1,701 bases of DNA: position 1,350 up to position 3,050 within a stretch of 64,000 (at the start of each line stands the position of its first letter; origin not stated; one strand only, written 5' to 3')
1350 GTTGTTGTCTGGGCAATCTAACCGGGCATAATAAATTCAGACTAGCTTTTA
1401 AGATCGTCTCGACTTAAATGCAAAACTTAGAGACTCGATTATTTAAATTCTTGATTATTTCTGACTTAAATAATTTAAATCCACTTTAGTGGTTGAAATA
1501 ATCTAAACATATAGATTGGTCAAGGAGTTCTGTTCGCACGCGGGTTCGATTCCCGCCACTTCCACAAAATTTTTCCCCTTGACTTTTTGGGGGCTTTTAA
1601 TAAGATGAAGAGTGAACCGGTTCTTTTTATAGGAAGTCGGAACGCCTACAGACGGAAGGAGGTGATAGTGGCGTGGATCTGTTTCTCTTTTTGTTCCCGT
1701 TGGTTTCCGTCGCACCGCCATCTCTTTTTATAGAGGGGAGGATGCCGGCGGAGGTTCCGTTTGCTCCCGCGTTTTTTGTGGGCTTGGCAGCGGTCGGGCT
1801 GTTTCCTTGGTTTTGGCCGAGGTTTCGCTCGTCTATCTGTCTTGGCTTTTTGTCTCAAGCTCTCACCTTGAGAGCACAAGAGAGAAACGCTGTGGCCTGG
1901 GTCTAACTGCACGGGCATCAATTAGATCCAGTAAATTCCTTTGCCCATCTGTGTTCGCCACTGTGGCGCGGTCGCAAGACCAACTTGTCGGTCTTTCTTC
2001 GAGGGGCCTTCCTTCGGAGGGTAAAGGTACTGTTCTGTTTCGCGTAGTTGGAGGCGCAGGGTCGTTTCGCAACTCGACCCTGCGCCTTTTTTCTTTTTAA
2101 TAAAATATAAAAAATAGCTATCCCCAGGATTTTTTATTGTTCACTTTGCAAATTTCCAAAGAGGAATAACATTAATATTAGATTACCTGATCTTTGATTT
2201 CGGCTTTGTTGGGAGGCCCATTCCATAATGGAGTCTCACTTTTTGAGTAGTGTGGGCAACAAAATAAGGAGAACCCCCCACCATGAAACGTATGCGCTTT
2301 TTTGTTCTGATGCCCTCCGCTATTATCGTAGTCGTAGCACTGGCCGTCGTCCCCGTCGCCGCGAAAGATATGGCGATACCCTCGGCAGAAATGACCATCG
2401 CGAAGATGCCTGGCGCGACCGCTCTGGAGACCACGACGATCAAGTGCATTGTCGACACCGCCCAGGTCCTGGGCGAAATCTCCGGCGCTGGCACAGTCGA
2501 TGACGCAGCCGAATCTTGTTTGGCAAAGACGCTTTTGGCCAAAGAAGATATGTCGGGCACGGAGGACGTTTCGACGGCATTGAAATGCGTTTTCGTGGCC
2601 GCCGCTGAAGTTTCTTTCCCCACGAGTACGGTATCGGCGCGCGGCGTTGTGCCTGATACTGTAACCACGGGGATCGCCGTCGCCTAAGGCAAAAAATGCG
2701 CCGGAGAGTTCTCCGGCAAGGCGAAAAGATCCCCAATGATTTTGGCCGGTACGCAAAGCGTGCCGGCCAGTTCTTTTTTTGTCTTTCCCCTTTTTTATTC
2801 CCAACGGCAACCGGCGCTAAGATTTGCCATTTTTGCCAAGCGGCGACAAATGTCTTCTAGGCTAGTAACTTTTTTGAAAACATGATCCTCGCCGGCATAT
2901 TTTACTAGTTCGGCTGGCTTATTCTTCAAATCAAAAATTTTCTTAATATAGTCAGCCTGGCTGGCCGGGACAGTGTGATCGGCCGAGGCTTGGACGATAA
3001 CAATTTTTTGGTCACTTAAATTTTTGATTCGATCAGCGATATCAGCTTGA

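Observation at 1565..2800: GC-rich island inserted directly after the tmRNA gene: an autonomous promoter-to-terminator unit with no convincing ORF, plus a small secreted protein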

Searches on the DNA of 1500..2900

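Call 4: search_rna_families(source=window, start=1500, end=2900, threshold=evalue, max_evalue=10, show_alignments=3)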
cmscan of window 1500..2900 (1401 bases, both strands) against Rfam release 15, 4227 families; matches with E-value up to 10: 11.
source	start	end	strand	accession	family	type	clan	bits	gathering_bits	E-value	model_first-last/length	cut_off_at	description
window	1500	1567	+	RF00023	tmRNA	Gene;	CL00001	40.6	47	2e-14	305-374/374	5'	transfer-messenger RNA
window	2680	2774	+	RF01821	RsaH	Gene; sRNA;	-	26.3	50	0.11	1-123/123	no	RNA Staph. aureus H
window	1540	1665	+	RF04321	tmRNA_permuted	Gene;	-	24.4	47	0.013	36-94/213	no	permuted transfer-messenger RNA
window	2038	2114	-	RF01584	snoR03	Gene; snRNA; snoRNA; HACA-box;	-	22.6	80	5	1-163/163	no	small nucleolar RNA snoR03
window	2044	2180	+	RF02792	sRNA162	Gene; antisense;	-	19.2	78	1.3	1-190/190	no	Archaeal Small RNA 162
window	2726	2822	+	RF02629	RmaA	Gene; sRNA;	-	17.8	57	4.6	1-113/113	no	Regulator of motility and amylovoran A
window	2471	2514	+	RF02276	Hammerhead_II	Gene; ribozyme;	CL00010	15.8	37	5.4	1-66/66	no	Hammerhead ribozyme (type II)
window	1524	1565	-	RF04354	Plastid-ycf2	Cis-reg;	-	15.8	65.7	5.9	1-75/75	no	Plastid-ycf2 5UTR RNA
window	2149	2174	-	RF00066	U7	Gene; snRNA;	-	13.7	34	6.9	1-62/62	no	U7 small nuclear RNA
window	1980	2042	+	RF01952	SOX2OT_exon2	Gene; lncRNA;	-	12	45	9.8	1-69/69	no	SOX2 overlapping transcript exon 2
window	2051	2180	-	RF02503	Atu_C9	Gene; sRNA;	-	9.9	40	6.7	77-192/192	no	Rhizobiales sRNA Atu_C9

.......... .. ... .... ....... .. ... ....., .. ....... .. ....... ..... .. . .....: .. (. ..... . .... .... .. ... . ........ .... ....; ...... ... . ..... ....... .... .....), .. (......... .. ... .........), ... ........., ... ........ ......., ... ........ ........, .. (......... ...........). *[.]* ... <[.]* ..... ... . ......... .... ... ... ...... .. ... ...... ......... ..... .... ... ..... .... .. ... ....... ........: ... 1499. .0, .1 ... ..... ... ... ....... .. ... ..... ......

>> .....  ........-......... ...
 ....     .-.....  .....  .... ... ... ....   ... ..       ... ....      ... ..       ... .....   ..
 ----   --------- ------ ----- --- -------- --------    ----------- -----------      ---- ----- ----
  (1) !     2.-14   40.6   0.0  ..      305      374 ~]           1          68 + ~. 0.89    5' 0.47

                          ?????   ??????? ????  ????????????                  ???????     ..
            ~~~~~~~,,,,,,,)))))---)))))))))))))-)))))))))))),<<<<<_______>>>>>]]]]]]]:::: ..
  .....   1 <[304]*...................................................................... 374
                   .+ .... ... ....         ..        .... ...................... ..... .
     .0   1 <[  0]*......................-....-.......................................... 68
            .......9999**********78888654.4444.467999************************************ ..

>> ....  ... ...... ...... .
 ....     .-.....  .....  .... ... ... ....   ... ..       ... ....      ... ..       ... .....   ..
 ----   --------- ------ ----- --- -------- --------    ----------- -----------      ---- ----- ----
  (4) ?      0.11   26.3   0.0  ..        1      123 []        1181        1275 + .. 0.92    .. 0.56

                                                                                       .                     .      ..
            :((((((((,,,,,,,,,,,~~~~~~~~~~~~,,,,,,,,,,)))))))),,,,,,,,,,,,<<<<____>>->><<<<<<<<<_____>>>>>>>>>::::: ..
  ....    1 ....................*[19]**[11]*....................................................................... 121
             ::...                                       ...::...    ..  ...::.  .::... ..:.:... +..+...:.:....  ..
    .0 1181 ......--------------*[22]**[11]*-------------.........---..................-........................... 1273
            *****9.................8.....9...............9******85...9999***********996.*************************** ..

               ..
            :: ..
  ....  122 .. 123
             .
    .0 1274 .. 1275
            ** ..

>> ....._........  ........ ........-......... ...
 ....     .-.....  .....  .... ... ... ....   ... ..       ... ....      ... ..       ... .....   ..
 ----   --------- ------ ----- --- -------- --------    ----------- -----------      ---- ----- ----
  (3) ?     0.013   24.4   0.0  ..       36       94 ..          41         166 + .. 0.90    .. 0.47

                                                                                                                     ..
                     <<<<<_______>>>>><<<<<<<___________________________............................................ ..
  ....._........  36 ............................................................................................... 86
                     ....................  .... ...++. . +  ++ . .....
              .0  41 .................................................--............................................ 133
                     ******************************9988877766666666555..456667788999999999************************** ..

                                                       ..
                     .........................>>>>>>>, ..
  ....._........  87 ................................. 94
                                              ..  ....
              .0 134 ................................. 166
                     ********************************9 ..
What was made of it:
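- On Any described RNA family (Rfam 15): Only chance-level hits at E <= 10 (call 4).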

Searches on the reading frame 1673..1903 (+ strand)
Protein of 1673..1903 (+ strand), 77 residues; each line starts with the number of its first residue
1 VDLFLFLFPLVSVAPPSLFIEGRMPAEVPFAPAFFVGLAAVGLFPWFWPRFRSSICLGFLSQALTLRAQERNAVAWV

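Call 43: search_protein_families(library=pfam, proteins=[window:1673-1903:+], max_evalue=1)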
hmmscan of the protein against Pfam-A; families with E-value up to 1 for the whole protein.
window:1673-1903:+ (77 aa): 0 families
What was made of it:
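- On ssrA-integrated genomic island: Pfam finds nothing in the 77-aa or 134-aa products (call 43).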

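Call 44: search_protein_families(library=ncbifam, proteins=[window:1673-1903:+], max_evalue=1)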
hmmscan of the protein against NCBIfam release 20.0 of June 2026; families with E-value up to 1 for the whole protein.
window:1673-1903:+ (77 aa): 0 families
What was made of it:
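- On Bacteriocin/immunity module: No transporter or known bacteriocin domain was found (calls 43, 44).
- No bacteriocin, immunity or transporter domains were found (calls 43, 44).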

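Call 45: search_protein_representatives(protein=window:1673-1903:+)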
Query: 77 residues. Proteins with E-value up to 0.001 (for the whole library): 1; up to 1e-10: 1; up to 1e-30: 1. The best 1 are listed.
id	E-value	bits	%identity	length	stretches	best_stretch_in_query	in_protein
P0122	1.6e-43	161.9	100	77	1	1-77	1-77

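Call 49: find_homologous_proteins(query=window:1673-1903:+, max_evalue=10)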
Query seq(77 aa) (77 aa): 1 proteins with E <= 10 among 2 candidates.
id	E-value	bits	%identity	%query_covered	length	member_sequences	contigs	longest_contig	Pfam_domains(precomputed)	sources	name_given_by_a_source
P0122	5.0e-43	162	100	100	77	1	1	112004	-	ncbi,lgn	-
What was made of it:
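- No protein homologue is detectable in 1.84 billion representatives or 5.8 billion clusters (calls 45, 49). No protein homologues were found (calls 45, 49).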

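Call 78: predict_structure(protein=window:1673-1903:+)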
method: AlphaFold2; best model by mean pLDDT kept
length: 77 residues; sequences in the alignment: 1
mean_pLDDT: 65.4   pTM: 0.42
mean pLDDT of the five models: 65.4, 64.6, 63.1, 62.8, 57.9
residues with pLDDT >= 90: 1; 70-90: 34; 50-70: 23; < 50: 19
segments of 3 or more residues with pLDDT < 50: 8-18, 24-30
pLDDT, mean of each block of 10 residues (from residue 1): 51 48 50 64 72 80 85 76
secondary structure, 60 per line:
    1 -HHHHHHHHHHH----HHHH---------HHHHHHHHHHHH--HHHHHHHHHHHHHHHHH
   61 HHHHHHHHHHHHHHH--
elements in order: H2-12 H17-20 H30-41 H44-75
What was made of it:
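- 1673..1906 (+): 77-aa ORF: hydrophobic, Lys-free, GRAVY +0.86, predicted helical. It is the probable product of the unit. AF2 model is helical with pLDDT 65 (call 78).
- Tried and rejected: The 77-aa model is helical with pLDDT 65 and is uninformative (call 78).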
